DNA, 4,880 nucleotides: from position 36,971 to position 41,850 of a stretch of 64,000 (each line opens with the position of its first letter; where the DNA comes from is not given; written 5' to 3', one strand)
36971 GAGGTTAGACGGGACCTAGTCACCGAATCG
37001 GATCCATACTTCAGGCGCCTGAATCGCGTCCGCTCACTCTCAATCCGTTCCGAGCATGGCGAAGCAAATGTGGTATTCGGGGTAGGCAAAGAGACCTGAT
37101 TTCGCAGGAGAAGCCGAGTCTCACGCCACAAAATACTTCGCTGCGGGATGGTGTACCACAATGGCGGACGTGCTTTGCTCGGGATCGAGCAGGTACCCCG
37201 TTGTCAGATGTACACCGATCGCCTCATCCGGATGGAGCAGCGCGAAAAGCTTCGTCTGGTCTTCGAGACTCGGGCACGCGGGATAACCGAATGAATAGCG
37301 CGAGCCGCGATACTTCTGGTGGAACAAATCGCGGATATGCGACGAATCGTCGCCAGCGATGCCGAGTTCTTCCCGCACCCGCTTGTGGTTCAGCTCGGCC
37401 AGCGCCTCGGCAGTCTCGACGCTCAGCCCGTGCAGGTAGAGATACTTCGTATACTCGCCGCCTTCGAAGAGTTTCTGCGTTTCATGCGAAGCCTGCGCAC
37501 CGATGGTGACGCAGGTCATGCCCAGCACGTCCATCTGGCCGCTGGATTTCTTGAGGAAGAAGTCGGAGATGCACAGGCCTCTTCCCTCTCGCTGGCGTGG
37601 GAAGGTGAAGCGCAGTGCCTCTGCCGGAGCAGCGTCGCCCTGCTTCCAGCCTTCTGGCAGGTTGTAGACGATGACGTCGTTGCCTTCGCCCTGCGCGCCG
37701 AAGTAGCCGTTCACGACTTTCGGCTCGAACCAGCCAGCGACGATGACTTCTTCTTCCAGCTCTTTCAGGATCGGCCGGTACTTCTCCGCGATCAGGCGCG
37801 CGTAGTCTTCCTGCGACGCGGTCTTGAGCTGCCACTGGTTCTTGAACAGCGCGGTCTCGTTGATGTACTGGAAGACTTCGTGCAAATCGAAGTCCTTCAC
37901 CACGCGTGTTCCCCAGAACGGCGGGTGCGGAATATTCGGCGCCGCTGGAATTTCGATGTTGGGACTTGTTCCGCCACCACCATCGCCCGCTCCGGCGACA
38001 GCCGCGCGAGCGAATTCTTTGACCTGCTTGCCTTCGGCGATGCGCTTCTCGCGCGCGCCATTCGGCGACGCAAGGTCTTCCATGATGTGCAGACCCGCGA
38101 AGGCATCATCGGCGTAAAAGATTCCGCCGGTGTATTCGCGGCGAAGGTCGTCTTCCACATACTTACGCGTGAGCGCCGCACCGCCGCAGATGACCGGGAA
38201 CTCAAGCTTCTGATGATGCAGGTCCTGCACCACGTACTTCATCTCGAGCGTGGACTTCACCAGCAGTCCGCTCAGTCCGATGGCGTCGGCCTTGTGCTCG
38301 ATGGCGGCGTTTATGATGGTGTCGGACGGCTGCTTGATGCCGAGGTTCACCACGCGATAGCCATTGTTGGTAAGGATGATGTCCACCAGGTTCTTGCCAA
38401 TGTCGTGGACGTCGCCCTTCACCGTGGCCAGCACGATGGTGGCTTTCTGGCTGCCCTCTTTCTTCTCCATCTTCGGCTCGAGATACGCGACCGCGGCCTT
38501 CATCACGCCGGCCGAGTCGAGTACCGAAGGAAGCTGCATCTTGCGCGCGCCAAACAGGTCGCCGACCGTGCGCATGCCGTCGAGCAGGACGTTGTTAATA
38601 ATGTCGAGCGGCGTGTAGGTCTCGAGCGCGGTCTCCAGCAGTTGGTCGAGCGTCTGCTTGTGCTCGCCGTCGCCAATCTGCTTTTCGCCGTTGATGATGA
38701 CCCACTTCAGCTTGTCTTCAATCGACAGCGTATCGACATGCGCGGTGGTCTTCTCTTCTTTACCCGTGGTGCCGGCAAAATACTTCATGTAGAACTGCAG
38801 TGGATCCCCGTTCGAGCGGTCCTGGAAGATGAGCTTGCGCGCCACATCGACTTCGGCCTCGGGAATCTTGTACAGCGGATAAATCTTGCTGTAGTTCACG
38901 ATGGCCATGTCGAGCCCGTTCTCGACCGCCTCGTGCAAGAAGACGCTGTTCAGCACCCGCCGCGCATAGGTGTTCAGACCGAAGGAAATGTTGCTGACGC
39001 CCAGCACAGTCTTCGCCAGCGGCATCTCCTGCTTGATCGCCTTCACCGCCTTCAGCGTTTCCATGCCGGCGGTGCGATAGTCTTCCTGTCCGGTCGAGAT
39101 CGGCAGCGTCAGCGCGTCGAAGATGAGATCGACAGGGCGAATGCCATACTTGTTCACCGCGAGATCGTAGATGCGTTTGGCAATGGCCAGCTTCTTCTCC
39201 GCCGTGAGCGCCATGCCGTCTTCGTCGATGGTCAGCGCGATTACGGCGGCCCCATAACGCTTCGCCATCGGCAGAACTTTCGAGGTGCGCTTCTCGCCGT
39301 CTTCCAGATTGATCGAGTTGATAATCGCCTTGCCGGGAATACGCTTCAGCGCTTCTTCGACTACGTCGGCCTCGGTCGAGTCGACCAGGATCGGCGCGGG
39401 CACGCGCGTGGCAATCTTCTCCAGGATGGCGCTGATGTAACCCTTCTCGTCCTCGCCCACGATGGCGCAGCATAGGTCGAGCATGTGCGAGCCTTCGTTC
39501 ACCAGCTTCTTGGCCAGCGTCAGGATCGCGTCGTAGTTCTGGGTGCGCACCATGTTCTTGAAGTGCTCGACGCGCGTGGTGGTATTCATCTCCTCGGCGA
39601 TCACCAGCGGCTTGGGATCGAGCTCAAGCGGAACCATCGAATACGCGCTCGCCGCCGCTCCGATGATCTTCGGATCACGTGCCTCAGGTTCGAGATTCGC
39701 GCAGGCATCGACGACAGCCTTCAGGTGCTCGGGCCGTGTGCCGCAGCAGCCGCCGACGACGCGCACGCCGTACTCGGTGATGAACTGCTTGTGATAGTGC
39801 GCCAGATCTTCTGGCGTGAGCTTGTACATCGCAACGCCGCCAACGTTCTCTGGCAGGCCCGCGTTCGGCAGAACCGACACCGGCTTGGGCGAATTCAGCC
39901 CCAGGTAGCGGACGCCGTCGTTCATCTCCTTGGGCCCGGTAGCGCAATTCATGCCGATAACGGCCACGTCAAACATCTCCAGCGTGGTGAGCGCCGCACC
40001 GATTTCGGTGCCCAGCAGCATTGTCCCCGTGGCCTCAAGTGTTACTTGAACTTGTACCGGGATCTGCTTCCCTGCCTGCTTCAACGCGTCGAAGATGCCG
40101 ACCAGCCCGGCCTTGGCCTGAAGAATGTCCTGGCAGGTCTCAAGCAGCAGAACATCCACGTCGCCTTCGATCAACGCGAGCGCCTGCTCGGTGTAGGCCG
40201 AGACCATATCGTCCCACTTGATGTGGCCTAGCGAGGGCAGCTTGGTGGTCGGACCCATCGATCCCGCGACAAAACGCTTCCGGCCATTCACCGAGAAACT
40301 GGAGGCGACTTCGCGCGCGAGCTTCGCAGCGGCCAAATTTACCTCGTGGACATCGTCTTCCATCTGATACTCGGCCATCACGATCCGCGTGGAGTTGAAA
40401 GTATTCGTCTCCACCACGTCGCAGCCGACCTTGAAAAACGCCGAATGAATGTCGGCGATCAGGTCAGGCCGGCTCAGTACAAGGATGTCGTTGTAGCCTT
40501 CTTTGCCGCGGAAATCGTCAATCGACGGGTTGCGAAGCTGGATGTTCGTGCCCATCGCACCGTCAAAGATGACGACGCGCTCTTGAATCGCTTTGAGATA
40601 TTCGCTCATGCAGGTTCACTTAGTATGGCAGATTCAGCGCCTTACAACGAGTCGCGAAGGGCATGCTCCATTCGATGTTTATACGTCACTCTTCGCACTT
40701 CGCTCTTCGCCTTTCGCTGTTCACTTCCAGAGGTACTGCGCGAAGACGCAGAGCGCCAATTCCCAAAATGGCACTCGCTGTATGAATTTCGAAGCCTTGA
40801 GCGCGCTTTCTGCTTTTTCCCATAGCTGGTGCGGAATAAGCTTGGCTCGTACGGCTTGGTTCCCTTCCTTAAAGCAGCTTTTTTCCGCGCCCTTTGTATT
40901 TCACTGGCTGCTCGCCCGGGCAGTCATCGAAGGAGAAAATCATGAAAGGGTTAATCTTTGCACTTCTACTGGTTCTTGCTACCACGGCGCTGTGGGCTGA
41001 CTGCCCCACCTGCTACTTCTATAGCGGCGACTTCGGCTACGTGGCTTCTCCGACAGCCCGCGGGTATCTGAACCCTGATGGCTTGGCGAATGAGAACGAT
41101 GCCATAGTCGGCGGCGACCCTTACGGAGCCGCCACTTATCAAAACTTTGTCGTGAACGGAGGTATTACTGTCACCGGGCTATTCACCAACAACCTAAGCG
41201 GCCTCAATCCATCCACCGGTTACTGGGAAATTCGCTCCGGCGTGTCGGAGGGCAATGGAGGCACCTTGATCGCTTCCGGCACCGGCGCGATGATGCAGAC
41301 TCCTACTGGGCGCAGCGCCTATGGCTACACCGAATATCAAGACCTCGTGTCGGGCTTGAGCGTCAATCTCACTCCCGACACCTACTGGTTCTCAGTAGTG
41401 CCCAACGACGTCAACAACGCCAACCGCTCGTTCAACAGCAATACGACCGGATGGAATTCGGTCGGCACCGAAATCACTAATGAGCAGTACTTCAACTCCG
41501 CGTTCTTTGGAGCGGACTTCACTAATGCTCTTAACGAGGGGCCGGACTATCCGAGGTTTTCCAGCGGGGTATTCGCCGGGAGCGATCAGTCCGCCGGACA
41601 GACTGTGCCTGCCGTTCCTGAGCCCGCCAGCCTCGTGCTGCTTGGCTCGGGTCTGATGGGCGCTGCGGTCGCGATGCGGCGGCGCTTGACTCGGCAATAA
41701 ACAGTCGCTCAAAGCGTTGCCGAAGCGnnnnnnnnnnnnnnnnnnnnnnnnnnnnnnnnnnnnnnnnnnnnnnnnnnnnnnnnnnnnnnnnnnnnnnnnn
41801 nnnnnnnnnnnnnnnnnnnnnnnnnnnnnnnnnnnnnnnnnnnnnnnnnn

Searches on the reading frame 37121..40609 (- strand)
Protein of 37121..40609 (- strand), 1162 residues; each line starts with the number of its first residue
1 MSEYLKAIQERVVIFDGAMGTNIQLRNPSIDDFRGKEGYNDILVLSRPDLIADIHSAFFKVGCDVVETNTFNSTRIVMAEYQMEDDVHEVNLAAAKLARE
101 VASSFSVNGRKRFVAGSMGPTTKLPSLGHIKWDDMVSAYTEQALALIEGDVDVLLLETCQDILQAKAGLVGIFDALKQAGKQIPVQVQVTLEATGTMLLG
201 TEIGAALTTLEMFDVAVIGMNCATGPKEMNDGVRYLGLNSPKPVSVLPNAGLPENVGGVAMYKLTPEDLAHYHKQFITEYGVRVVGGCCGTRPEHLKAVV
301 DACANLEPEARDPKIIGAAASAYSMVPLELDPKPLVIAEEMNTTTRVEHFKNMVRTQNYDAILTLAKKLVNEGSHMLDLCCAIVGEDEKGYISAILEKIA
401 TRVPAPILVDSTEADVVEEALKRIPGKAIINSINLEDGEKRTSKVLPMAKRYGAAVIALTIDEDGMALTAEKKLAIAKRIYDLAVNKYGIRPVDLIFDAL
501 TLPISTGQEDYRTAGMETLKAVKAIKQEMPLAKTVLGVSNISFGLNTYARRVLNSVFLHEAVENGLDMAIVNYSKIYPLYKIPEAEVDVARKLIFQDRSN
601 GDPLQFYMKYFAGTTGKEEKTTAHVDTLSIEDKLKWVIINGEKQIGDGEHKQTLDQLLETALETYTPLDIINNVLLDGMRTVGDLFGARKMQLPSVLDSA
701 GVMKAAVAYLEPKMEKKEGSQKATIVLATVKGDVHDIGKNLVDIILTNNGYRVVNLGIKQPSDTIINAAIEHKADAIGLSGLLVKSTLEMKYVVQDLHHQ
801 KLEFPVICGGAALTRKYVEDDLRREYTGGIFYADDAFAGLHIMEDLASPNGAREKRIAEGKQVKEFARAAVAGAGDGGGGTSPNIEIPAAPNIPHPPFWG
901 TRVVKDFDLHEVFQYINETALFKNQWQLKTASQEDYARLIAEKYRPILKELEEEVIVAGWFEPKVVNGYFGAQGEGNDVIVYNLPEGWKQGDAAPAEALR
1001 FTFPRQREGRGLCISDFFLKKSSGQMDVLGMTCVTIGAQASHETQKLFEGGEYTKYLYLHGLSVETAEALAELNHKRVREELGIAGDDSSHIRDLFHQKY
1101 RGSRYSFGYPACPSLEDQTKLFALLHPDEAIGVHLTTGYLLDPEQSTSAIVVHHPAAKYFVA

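Call 43: search_protein_families(library=pfam, proteins=[window:37121-40609:-], max_evalue=0.00001)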
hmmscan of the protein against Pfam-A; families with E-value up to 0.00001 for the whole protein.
window:37121-40609:- (1162 aa): 5 families
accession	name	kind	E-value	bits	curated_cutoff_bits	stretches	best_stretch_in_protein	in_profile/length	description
PF02574.22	S-methyl_trans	-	1e-77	262.2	22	1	13-302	1-282/283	Homocysteine S-methyltransferase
PF02965.22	Met_synt_B12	-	2.1e-40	139.3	25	1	908-1160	1-255/273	Vitamin B12 dependent methionine synthase, activation domain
PF00809.28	Pterin_bind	-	1.7e-37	129.8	25.5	1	350-572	12-244/244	Pterin binding enzyme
PF02310.24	B12-binding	-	1.1e-19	70.8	32.1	1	724-838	2-118/121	B12 binding domain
PF02607.22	B12-binding_2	-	3.7e-16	59.5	23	1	651-711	14-74/74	B12 binding domain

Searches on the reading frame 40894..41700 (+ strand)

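Call 43: search_protein_families(library=pfam, proteins=[window:40894-41700:+], max_evalue=0.00001)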
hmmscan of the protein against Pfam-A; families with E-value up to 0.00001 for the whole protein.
window:40894-41700:+ (268 aa): 1 family
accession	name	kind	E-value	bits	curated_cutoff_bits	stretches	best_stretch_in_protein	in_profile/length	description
PF07589.16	PEP-CTERM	-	4.2e-06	27.1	20.7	1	240-264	1-24/24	PEP-CTERM motif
